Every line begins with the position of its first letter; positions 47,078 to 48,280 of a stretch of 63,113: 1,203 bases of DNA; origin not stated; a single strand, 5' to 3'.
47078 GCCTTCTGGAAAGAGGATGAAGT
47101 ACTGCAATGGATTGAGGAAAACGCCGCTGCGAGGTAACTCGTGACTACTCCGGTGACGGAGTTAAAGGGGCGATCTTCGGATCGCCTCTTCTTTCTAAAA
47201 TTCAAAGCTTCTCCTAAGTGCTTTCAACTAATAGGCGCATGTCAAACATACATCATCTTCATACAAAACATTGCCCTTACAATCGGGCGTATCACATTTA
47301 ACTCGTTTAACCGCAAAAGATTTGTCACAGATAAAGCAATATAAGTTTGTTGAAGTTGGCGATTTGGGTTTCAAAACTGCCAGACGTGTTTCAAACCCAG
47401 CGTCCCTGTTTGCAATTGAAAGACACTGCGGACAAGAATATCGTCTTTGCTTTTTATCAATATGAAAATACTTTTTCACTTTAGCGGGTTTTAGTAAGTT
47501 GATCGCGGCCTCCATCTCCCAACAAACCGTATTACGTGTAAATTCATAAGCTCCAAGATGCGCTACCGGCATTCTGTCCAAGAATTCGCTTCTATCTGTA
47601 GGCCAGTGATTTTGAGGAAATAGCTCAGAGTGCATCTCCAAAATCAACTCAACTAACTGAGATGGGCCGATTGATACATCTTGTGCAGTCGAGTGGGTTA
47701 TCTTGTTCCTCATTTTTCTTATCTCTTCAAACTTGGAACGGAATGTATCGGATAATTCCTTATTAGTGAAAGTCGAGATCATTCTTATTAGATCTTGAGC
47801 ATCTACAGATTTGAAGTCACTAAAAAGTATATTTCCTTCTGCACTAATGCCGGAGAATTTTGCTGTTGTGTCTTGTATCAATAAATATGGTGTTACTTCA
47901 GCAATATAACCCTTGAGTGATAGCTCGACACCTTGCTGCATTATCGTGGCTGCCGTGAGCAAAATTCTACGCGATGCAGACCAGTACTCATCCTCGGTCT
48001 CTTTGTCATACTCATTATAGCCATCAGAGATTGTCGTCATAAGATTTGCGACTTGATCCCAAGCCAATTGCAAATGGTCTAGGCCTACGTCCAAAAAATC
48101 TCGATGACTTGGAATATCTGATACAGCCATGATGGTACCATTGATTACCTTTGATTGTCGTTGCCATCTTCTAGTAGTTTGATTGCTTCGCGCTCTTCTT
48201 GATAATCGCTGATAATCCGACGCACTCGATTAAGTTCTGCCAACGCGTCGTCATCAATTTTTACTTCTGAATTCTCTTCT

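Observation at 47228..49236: Candidate undescribed defence/abortive-infection pair: membrane coiled-coil protein + HEPN (Rx4H) protein with zinc ribbon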

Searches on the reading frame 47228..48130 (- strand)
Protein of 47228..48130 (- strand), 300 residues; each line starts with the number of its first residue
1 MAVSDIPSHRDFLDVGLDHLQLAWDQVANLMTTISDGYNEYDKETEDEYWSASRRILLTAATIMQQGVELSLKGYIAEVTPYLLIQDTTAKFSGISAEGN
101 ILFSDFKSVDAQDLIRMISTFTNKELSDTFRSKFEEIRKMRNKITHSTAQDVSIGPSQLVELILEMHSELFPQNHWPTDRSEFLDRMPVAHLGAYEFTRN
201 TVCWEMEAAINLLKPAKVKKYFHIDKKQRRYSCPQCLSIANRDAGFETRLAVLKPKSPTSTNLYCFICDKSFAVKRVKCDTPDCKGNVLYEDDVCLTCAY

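Call 3: search_protein_families(library=pfam, proteins=[window:47228-48130:-], max_evalue=1)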
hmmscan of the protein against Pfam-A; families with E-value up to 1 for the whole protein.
window:47228-48130:- (300 aa): 5 families
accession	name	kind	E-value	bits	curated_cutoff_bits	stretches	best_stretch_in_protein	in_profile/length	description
PF18735.6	HEPN_RiboL-PSP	-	0.023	15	28.4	1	103-163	102-175/191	RiboL-PSP-HEPN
PF18739.6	HEPN_Apea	-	0.031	15.1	24.4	1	113-166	63-118/136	Apea-like HEPN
PF18731.6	HEPN_Swt1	-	0.035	14.8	27.5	1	105-148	46-93/115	Swt1-like HEPN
PF18730.6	HEPN_Cthe2314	-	0.056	13.9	27.1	1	124-150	108-127/174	Cthe_2314-like HEPN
PF13465.12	zf-H2C2_2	-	0.19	12.6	40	0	223-237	9-21/26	Zinc-finger double domain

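Call 4: search_protein_families(library=padloc, proteins=[window:47228-48130:-], max_evalue=1)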
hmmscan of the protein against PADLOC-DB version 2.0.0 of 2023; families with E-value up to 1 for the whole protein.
window:47228-48130:- (300 aa): 3 families
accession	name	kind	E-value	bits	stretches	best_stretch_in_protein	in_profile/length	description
PDLC01688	DUF3644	-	0.00027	19.1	1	103-150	68-115/149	DUF3644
PDLC04162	HEC-08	-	0.0039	14.3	1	104-298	80-264/358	-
PDLC01687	Csx1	-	0.0092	14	1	116-168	96-146/152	Csx1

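Call 5: search_protein_families(library=ncbifam, proteins=[window:47228-48130:-], max_evalue=1)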
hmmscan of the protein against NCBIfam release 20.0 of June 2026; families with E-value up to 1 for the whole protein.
window:47228-48130:- (300 aa): 3 families
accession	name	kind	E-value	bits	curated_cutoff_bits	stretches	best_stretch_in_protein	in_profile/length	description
NF003629.0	PRK05270.1-2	subfamily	0.032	13.1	628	1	196-250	139-192/508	UDP-glucose--hexose-1-phosphate uridylyltransferase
NF038190.1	VI_Cas13b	equivalog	0.062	11.2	150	1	124-163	96-135/1066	type VI-B CRISPR-associated RNA-guided ribonuclease Cas13b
NF003631.0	PRK05270.1-5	subfamily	0.097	11.6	765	1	195-250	129-183/493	UDP-glucose--hexose-1-phosphate uridylyltransferase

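Call 10: find_homologous_proteins(query=window:47228-48130:-, max_evalue=0.001)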
Query window:47228-48130:- (300 aa): 111 proteins with E <= 0.001 among 368 candidates.
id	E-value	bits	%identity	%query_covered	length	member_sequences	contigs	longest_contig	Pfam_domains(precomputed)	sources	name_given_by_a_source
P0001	3.9e-202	688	100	100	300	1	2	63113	-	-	-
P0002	2.7e-133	462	64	100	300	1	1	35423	-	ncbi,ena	-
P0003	3.1e-133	462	65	100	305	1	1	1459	-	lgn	-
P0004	6.6e-131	454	62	100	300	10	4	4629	-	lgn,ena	-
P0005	4.2e-130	451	61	100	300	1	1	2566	-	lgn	-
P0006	6.7e-130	451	64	100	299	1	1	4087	-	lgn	-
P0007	7.2e-123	428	60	100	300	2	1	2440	-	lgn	-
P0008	2.4e-119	416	59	99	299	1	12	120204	-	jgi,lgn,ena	-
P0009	2.5e-119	416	63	93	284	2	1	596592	-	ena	-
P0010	1.1e-118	414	58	100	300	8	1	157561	-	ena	-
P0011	3.1e-118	412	58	100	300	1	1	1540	-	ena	-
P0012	7.4e-117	408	58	100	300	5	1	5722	-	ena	-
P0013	3.2e-116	406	63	90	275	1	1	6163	-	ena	-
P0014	1.8e-115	403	57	99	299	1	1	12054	-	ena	-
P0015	6.1e-114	398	56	99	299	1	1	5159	-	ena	-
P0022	1.0e-85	306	48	98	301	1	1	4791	-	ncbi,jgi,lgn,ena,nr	ncbi:MAG: hypothetical protein OEV64_07890 [Desulfobulbaceae bacterium]|nr:hypothetical protein [Des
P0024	1.2e-85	305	48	99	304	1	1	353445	-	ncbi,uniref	ncbi:hypothetical protein [Desulfosediminicola sp.]|uniref:hypothetical protein n=1 Tax=Desulfosedim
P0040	2.6e-75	271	43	99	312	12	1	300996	-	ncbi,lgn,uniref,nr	ncbi:hypothetical protein [Paraburkholderia sp. BCC1886]|uniref:hypothetical protein n=1 Tax=Parabur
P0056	1.7e-62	229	38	99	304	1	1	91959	-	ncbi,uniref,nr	ncbi:hypothetical protein [Marinomonas sp. BSi20584]|uniref:hypothetical protein n=1 Tax=Marinomonas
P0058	2.9e-62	229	38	99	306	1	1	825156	-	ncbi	ncbi:hypothetical protein [Aurantivibrio infirmus]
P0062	6.2e-61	224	36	99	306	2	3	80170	-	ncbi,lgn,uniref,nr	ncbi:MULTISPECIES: hypothetical protein [unclassified Pseudoalteromonas]|uniref:hypothetical protein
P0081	2.3e-56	209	38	99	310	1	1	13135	-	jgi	jgi:hypothetical protein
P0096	1.1e-51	194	35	99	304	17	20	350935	-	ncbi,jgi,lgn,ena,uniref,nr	ncbi:hypothetical protein [Pseudomonas sp.]|jgi:hypothetical protein|uniref:hypothetical protein n=1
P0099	8.5e-50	188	35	99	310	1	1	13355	-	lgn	-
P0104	1.1e-47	181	34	99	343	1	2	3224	-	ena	-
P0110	2.5e-38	150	31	99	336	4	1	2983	-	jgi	-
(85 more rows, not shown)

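Call 12: find_related_loci(query=A1, collection=genome_contigs, flank=10000)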
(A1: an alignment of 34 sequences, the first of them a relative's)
Query A1 (300 aa) in genome_contigs; peptide patterns used: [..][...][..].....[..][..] (x = any residue, [..] = any of these).
72 stretches matched a pattern; 57 encode a relative of the query (tblastn E <= 1e-3); 57 distinct loci.
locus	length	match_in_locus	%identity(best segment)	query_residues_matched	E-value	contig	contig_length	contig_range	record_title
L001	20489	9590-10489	64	1-300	2e-141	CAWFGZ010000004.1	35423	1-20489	MAG: uncultured Alphaproteobacteria bacterium isolate MFD04944.bin.2.132 genome assembly, contig: contig_12054, whole ge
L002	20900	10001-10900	46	3-299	4e-88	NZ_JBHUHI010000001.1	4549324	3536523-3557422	Paraburkholderia solisilvae strain NCAIM B.02539 contig_1, whole genome shotgun sequence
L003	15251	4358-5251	45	1-299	4e-86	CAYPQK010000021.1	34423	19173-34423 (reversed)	MAG TPA_asm: uncultured Spirochaetales bacterium isolate binchicken_co220_184 genome assembly, contig: NODE_706_length_3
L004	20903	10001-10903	43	3-300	7e-83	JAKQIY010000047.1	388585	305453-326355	MAG: bacterium isolate USDV_maxbin.027 k141_1642933, whole genome shotgun sequence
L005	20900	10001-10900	43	3-299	9e-83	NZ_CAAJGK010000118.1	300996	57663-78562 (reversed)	Paraburkholderia sp. BCC1886, whole genome shotgun sequence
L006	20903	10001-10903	44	3-299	2e-80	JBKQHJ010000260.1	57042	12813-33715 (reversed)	MAG: Bryobacteraceae bacterium isolate SEr2D2E2F__bin_113 SEr2D2E2F_000000320157, whole genome shotgun sequence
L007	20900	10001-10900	42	1-299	2e-77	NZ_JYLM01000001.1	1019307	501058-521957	Pseudomonas orientalis strain DSM 17489 1_1019307_14.5664, whole genome shotgun sequence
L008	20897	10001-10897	40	3-299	4e-73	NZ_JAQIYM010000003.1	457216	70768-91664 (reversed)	Pseudomonas serbica strain IT-P366 NODE_5+_length_457216_cov_1, whole genome shotgun sequence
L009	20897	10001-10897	40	3-299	3e-71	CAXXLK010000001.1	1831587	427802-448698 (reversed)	MAG: Desulfobacterales bacterium isolate c905b435-fdb9-4221-98b7-76b06078fb47 genome assembly, contig: contig_1, whole g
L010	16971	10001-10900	41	3-299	2e-70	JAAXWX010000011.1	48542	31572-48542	MAG: Chlorobiaceae bacterium isolate W9_Combined_metabat2_047 W9_Combined_metabat2_047_NODE_411, whole genome shotgun se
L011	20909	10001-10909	39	2-299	7e-70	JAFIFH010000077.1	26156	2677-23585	MAG: Idiomarina sp. isolate coassembly_bin.33 k141_96367, whole genome shotgun sequence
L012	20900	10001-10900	38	3-299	2e-69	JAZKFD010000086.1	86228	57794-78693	MAG: Pseudomonadota bacterium isolate DC_HB_02_SPN181219-bin061 DCHB02SPN_B061_0_000000000086, whole genome shotgun sequ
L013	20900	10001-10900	37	3-299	8e-67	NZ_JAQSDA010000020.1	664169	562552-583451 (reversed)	MAG: Polaromonas sp. isolate U-2019 MAG005 NODE_3_length_664169_cov_26.020667, whole genome shotgun sequence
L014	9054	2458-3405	39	1-299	2e-66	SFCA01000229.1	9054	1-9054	MAG: Microcystis aeruginosa Ma_QC_C_20070703_M131 M131_229, whole genome shotgun sequence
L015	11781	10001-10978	38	1-299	7e-66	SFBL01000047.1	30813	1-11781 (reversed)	MAG: Microcystis aeruginosa Ma_SC_T_19800800_S464 S464_47, whole genome shotgun sequence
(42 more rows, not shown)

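Call 21: search_protein_families(library=padloc, alignment_id=A1, max_evalue=0.01)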
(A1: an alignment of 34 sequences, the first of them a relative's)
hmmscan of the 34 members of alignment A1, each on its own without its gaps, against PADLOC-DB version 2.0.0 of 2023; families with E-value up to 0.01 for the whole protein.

A. member 1, P0001 (300 aa): 3 families
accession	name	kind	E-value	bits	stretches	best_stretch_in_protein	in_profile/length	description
PDLC01688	DUF3644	-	0.00027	19.1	1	103-150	68-115/149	DUF3644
PDLC04162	HEC-08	-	0.0039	14.3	0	104-298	80-264/358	-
PDLC01687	Csx1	-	0.0092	14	0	116-168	96-146/152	Csx1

B. families by the number of members that match (of 34 scanned): 6 families
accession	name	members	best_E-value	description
PDLC01688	DUF3644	20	0.00019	DUF3644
PDLC04162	HEC-08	19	4.1e-08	-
PDLC01687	Csx1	2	0.0075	Csx1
PDLC01805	CARF1--CARF_HEPN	1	0.0048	-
PDLC04592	PDC-M34B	1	0.0065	-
PDLC01974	CARF_m10--CARF_HEPN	1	0.0081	-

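Call 22: search_protein_families(library=pfam, alignment_id=A1, max_evalue=0.01)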
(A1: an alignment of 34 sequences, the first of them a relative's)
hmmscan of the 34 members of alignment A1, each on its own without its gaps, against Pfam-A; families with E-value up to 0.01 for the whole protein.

A. member 1, P0001 (300 aa): 0 families

B. families by the number of members that match (of 34 scanned): 9 families
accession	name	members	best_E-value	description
PF11000.13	DUF2840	3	0.0015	Protein of unknown function (DUF2840)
PF18731.6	HEPN_Swt1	2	0.00088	Swt1-like HEPN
PF23546.1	Zn_ribbon_TOP3B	2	0.0033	DNA topoisomerase 3-beta zinc ribbon domain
PF20249.3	VasX_N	1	0.0018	VasX toxin N-terminal region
PF14136.11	DUF4303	1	0.0043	Domain of unknown function (DUF4303)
PF10497.14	zf-4CXXC_R1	1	0.0062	Zinc-finger domain of monoamine-oxidase A repressor R1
PF14537.11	Cytochrom_c3_2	1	0.007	Cytochrome c3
PF25164.1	CoiA_N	1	0.0077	Competence protein CoiA, N-terminal domain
PF03936.21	Terpene_synth_C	1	0.0078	Terpene synthase family, metal binding domain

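Call 35: predict_structure(alignment_id=A1)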
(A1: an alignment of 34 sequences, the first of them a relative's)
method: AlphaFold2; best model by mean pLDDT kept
length: 300 residues; sequences in the alignment: 34
mean_pLDDT: 90.1   pTM: 0.88
mean pLDDT of the five models: 90.1, 90.1, 89.3, 89.1, 86.8
residues with pLDDT >= 90: 207; 70-90: 75; 50-70: 17; < 50: 1
segments of 3 or more residues with pLDDT < 50: none
pLDDT, mean of each block of 10 residues (from residue 1): 89 98 97 75 88 91 96 96 79 66 84 92 93 92 77 88 97 96 93 88 95 96 95 93 83 95 96 95 93 87
secondary structure, 60 per line:
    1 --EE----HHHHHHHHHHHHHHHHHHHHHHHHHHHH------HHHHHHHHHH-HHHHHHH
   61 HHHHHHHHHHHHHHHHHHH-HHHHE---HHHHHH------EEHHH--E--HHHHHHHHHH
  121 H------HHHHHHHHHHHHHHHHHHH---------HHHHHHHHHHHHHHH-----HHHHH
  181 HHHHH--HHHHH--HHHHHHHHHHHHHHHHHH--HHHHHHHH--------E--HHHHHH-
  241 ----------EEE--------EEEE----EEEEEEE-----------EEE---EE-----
elements in order: H9-36 H43-52 H54-79 H81-84 H89-94 H111-121 H128-146 H156-170 H176-185 H188-192 H195-212 H215-222 H234-239 E251-253 E262-265 E270-276 E288-290

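Call 40: fold_search(model_id=the predicted structure, library=pdb)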
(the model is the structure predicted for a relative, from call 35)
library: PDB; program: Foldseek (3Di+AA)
matches with E <= 10: 255; with E <= 0.001: 0
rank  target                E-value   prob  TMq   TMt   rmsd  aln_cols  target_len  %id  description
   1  7x8v_A                6.9e-01  0.12  0.16  0.22  17.8       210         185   10  Cooperative regulation of PBI1 and MAPKs controls WRKY45 transcription factor in rice immunity (released 2022-04-06)
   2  1key_D                7.3e-01  0.08  0.14  0.18  17.9       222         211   11  Crystal Structure of Mouse Testis/Brain RNA-binding Protein (TB-RBP) (released 2002-07-03)
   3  7udk_A                7.7e-01  0.11  0.14  0.22  18.2       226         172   10  Crystal structure of designed helical repeat protein RPB_LRP2_R4 bound to LRPx4 peptide (released 2023-03-22)
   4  7x8v_E                7.7e-01  0.11  0.16  0.22  17.6       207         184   11  Cooperative regulation of PBI1 and MAPKs controls WRKY45 transcription factor in rice immunity (released 2022-04-06)
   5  4phq_C                7.7e-01  0.09  0.18  0.18  28.2       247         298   14  ClyA CC6/264 ox (6-303) (released 2014-09-24)
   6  3pja_A                7.7e-01  0.06  0.11  0.14  17.8       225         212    9  Crystal structure of human C3PO complex (released 2011-05-11)
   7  1qoy                  8.1e-01  0.09  0.17  0.17  27.1       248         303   13  E.coli Hemolysin E (HlyE, ClyA, SheA) (released 2000-01-23)
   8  3qb5_A                8.9e-01  0.04  0.10  0.12  18.2       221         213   10  Human C3PO complex in the presence of MnSO4 (released 2011-05-11)
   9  4pho_B                1.2e+00  0.08  0.18  0.19  19.4       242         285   11  ClyA CC6/264 ox (2-303) (released 2014-09-24)
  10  1j1j_A                1.3e+00  0.05  0.12  0.15  17.5       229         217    9  Crystal Structure of human Translin (released 2003-12-06)
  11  9esf_D                1.3e+00  0.04  0.12  0.11  24.6       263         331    9  Holo IDO with a bound inhibitor (released 2025-03-05)
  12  5mz6_1                1.4e+00  0.06  0.17  0.06  21.9       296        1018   11  Cryo-EM structure of a Separase-Securin complex from Caenorhabditis elegans at 3.8 A resolution (released 2017-03-08)
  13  1few                  1.6e+00  0.06  0.13  0.19  18.5       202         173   14  CRYSTAL STRUCTURE OF SMAC/DIABLO (released 2000-09-13)
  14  4pho_C                1.6e+00  0.06  0.18  0.18  27.1       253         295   15  ClyA CC6/264 ox (2-303) (released 2014-09-24)
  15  3qtn                  1.6e+00  0.06  0.19  0.17  22.1       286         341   12  Structure of S. pombe nuclear import adaptor Nro1 (Space group P6522) (released 2011-09-21)
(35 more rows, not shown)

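Call 41: search_solved_structures(query=A1, max_evalue=10, show_alignments=3)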
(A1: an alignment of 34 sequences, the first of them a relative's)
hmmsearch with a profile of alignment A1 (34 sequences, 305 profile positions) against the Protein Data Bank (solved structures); distinct sequences matched with E-value up to 10: 6.
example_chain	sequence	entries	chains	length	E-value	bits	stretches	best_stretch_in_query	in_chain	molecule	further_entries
2m0d_A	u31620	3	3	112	0.27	13.7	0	215-244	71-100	Zinc finger and BTB domain-containing protein 17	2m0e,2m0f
7ext_Q3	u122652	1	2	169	0.55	12.7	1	24-88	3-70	Allophycocyanin subunit beta-18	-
5k5h_A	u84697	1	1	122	1.5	11.3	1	218-272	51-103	Transcriptional repressor CTCF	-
6ml2_A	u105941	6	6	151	2.5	10.5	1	210-281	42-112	Zinc finger and BTB domain-containing protein 24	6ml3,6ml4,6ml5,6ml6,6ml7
1mey_C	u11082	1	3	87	4.6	9.6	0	217-251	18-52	CONSENSUS ZINC FINGER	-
9ci1_1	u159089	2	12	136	9.3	8.6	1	220-281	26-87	Bundle Sheath Defective 2 | Protein BUNDLE SHEATH DEFECTIVE 2, chloroplastic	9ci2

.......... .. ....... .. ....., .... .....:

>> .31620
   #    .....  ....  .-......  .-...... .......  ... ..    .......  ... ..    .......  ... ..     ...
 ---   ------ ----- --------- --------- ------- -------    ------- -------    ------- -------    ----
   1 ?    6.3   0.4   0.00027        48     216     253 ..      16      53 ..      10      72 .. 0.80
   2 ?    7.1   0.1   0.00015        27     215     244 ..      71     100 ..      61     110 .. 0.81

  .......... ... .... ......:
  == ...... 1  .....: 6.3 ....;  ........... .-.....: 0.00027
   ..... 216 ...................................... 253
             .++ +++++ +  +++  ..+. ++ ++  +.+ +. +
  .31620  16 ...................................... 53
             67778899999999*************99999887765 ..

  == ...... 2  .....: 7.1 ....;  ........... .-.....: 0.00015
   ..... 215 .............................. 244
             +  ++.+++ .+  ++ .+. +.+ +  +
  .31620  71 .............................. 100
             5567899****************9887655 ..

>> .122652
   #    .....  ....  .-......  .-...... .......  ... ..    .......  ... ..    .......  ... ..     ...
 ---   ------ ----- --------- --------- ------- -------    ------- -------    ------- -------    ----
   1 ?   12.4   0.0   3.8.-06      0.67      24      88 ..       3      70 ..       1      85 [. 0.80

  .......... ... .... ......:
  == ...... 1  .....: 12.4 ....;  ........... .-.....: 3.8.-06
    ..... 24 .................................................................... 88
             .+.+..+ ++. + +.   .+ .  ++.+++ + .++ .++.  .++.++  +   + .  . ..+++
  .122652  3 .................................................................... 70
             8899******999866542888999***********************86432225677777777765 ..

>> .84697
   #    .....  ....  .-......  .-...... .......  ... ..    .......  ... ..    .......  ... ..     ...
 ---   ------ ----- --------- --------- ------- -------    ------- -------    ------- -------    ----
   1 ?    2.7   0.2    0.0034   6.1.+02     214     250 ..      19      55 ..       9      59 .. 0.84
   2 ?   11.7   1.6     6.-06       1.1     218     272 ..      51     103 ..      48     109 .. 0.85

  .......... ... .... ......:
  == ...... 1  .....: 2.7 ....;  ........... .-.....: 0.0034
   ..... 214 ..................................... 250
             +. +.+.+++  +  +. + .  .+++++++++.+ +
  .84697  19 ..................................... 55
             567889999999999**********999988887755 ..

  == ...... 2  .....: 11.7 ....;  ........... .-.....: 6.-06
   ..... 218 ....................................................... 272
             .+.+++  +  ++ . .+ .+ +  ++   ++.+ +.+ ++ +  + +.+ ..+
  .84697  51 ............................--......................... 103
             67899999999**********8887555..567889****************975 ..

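Call 50: search_protein_families(library=padloc, alignment_id=A3, max_evalue=0.00001)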
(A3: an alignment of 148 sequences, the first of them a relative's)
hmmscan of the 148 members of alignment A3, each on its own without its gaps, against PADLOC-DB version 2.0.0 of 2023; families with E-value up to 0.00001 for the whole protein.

A. member 1, L002:7240-9489:- (750 aa): 6 families
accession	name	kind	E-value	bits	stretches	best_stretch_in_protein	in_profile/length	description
PDLC02361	PifA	-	2.8e-116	387.8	1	18-719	4-707/720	PifA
PDLC04959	PDC-S20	-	2.8e-17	61.4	1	51-379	37-376/464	-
PDLC02209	QatA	-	9.8e-11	39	0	151-269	154-284/646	-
PDLC02210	QatA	-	7.4e-09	32.6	0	169-264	175-275/593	-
PDLC04957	PDC-S20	-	1.9e-08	32.2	0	190-266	175-255/446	-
PDLC04956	PDC-S20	-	1.4e-07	29.3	0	165-272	152-258/450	-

B. families by the number of members that match (of 148 scanned): 171 families (the first 25 are shown)
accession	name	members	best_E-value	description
PDLC04960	PDC-S21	2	3.9e-119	-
PDLC04961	PDC-S21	2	5e-70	-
PDLC02980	AriA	2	8.7e-53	-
PDLC04135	mad3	2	2.4e-27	mads_3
PDLC02335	AbiLi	2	7.1e-27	AbiLi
PDLC02979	AriA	2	7.9e-17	-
PDLC04570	PDC-M31A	2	1.8e-16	-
PDLC02981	AriAB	2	1.6e-10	-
PDLC02336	AbiLi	2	6.8e-10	AbiLi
PDLC04611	PDC-M38A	2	8.9e-10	-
PDLC03878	NsnB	2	1.2e-09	-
PDLC02913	ATPase_I-A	2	3.2e-09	-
PDLC00098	GajA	2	5.4e-09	AAA ATPase domain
PDLC00299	PtuA1|PtuA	2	6.2e-09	AAA ATPase domain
PDLC00271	PtuA1|PtuA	2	1.3e-08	AAA ATPase domain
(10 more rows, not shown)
